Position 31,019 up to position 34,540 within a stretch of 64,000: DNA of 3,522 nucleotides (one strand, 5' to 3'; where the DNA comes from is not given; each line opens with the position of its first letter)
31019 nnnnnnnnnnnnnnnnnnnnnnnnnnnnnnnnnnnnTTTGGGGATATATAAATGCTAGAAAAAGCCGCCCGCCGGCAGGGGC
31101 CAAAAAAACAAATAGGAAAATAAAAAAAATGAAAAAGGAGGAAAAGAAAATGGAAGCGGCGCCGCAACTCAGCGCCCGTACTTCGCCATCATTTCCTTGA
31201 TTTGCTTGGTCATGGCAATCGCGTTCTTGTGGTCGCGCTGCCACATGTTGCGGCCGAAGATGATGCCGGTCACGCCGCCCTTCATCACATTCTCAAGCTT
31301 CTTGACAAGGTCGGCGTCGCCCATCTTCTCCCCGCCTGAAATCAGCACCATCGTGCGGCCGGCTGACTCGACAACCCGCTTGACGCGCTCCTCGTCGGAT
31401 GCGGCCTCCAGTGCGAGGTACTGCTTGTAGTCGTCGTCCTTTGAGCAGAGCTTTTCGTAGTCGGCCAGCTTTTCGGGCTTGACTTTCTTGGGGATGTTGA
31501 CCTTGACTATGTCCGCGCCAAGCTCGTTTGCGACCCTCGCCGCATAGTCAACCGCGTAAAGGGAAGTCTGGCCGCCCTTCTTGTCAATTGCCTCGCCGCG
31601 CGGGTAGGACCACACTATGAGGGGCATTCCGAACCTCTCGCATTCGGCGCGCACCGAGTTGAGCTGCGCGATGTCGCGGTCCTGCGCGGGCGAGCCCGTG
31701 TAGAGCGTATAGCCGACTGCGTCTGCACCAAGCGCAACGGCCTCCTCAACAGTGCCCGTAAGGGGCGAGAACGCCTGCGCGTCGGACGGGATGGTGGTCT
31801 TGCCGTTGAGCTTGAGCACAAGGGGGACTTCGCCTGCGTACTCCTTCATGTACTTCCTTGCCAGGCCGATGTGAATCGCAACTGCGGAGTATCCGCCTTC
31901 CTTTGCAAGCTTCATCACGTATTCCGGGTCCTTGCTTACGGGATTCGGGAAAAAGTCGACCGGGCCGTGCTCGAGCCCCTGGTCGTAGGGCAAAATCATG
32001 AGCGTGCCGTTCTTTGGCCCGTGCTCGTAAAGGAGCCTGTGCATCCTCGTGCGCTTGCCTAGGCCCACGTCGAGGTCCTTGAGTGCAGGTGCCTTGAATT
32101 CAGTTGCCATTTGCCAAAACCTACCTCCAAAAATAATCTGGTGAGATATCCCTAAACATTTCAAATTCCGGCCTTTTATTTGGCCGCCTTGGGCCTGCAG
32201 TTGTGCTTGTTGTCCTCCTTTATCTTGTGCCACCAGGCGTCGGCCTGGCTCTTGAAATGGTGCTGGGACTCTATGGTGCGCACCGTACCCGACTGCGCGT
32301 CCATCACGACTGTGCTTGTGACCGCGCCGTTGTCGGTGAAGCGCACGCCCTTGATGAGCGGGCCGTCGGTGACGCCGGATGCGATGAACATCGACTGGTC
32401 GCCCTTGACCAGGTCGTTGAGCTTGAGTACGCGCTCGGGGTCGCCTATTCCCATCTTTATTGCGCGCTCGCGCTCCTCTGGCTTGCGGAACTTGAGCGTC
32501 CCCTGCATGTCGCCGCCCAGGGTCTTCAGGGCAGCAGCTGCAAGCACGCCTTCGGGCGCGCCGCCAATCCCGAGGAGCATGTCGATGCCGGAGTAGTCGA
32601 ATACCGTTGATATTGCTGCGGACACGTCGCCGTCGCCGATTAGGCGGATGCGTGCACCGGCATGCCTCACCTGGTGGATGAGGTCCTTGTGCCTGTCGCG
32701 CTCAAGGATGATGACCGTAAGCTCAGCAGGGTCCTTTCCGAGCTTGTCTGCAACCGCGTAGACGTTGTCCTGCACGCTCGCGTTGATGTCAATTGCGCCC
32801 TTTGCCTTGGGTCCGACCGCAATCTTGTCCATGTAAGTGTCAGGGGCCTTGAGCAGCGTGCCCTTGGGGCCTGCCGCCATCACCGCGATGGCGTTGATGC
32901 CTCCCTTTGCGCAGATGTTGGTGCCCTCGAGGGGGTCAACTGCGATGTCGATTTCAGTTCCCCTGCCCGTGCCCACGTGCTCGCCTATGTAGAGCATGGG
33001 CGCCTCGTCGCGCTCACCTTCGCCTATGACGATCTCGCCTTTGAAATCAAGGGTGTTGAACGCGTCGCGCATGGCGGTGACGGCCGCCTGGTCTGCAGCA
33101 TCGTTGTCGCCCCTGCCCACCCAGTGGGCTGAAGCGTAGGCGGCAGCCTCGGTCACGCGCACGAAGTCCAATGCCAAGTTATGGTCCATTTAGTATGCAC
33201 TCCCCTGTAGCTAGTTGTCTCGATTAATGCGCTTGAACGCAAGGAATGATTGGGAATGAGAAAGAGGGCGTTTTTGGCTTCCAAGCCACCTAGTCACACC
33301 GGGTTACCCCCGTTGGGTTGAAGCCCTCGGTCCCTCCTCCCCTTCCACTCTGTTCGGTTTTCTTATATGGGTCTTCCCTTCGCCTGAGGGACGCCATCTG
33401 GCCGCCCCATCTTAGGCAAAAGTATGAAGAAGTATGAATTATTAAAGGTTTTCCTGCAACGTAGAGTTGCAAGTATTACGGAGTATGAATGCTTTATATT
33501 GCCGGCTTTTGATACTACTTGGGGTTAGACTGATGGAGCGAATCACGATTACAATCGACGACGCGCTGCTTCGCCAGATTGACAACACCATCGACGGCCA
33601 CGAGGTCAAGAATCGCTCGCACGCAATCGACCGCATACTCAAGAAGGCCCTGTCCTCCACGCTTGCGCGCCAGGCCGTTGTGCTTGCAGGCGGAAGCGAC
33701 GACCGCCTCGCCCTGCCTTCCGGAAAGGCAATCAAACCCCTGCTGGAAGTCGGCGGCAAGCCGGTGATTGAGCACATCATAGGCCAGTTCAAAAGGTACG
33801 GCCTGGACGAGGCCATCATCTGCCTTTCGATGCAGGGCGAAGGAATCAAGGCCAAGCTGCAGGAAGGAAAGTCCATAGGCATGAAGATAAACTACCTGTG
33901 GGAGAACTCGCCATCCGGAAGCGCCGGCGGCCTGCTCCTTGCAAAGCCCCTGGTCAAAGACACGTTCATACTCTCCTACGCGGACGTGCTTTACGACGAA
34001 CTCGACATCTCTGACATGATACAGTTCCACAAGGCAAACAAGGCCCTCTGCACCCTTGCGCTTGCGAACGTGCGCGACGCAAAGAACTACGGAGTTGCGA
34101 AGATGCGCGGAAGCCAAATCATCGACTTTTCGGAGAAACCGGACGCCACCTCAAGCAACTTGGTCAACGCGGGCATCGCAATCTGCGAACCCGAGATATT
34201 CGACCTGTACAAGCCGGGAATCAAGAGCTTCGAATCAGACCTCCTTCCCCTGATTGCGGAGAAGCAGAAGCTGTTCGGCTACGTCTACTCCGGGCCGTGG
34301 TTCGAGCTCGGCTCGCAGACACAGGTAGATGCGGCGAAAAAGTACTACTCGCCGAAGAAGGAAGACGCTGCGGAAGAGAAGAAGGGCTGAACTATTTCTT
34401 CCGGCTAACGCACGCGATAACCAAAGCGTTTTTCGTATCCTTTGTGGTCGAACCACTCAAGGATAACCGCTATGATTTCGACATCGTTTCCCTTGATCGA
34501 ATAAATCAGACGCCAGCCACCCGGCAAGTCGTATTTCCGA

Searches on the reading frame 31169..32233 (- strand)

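Call 43: search_protein_families(library=pfam, proteins=[window:31169-32233:-], max_evalue=0.001)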
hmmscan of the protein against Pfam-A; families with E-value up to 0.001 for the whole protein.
window:31169-32233:- (354 aa): 1 family
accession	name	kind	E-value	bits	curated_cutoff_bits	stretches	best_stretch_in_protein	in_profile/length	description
PF01791.15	DeoC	-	6.7e-43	147.4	23.8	1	79-333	2-229/229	DeoC/LacD family aldolase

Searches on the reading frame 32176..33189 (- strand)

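Call 43: search_protein_families(library=pfam, proteins=[window:32176-33189:-], max_evalue=0.001)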
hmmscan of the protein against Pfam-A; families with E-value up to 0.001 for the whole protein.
window:32176-33189:- (337 aa): 1 family
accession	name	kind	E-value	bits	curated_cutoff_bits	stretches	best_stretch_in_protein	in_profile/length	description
PF03320.18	FBPase_glpX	-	6e-139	462.6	27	1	3-310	1-307/307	Bacterial fructose-1,6-bisphosphatase, glpX-encoded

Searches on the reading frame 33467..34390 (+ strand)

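Call 43: search_protein_families(library=pfam, proteins=[window:33467-34390:+], max_evalue=0.001)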
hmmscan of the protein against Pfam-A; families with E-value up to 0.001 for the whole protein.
window:33467-34390:+ (307 aa): 2 families
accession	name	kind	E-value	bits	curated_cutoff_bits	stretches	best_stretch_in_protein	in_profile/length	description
PF00483.29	NTP_transferase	-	4.3e-30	105.5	21.2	1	70-284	2-232/245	Nucleotidyl transferase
PF12804.13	NTP_transf_3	-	2.6e-06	28.2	27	1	70-174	1-96/160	MobA-like NTP transferase domain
